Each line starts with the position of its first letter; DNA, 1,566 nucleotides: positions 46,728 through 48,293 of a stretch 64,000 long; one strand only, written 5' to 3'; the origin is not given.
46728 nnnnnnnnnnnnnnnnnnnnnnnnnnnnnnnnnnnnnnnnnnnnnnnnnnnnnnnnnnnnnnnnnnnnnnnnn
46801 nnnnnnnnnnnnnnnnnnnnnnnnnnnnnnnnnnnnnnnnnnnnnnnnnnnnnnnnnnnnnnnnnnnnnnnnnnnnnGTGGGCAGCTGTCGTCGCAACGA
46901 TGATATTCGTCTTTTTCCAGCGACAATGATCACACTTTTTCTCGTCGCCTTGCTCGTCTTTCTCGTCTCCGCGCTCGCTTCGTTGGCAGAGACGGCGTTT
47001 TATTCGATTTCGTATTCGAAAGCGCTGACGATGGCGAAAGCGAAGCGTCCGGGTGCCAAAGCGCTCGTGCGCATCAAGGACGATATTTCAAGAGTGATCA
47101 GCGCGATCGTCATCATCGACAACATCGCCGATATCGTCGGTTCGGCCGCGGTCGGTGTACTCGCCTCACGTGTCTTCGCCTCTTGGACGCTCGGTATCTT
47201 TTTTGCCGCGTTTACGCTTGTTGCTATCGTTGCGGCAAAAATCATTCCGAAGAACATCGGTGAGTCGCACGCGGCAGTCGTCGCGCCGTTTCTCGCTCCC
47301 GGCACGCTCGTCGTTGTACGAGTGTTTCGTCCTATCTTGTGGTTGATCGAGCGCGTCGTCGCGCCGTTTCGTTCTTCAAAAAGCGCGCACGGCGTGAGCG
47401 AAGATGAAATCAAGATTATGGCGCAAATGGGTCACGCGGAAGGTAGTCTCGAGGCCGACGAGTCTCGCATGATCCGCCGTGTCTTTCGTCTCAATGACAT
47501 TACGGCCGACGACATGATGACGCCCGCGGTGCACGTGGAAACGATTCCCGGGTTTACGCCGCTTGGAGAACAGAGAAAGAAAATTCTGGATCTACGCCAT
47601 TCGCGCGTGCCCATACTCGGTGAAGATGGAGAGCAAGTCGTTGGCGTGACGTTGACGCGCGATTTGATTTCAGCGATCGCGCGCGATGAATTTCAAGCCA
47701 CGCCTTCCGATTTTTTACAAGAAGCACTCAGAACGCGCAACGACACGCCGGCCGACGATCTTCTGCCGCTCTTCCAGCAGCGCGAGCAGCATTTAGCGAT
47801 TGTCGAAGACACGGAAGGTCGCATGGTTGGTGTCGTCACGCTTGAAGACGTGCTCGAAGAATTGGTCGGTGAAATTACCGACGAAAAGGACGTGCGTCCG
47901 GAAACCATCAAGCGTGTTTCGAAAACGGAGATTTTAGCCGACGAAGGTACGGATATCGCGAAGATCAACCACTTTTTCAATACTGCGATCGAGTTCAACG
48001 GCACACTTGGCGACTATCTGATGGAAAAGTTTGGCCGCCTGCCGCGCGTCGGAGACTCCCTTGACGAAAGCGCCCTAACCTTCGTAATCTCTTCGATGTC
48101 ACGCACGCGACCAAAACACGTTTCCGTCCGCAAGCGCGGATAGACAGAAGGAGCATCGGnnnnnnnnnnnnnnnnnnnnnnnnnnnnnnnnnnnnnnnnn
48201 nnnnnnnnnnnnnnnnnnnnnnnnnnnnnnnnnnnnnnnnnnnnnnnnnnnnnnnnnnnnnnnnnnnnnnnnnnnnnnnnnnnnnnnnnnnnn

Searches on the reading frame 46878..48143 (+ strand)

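Call 21: search_protein_families(library=pfam, proteins=[window:46878-48143:+], max_evalue=0.01)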
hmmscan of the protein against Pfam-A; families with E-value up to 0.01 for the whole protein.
window:46878-48143:+ (421 aa): 3 families
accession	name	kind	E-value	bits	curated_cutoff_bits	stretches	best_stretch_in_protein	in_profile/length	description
PF01595.25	CNNM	-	5.3e-31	108.1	28.4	1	23-195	2-181/181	Cyclin M transmembrane N-terminal domain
PF00571.33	CBS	-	2.1e-14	54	24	2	289-330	15-56/57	CBS domain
PF03471.22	CorC_HlyC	-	1.1e-09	38.6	27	1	347-419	3-79/81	Transporter associated domain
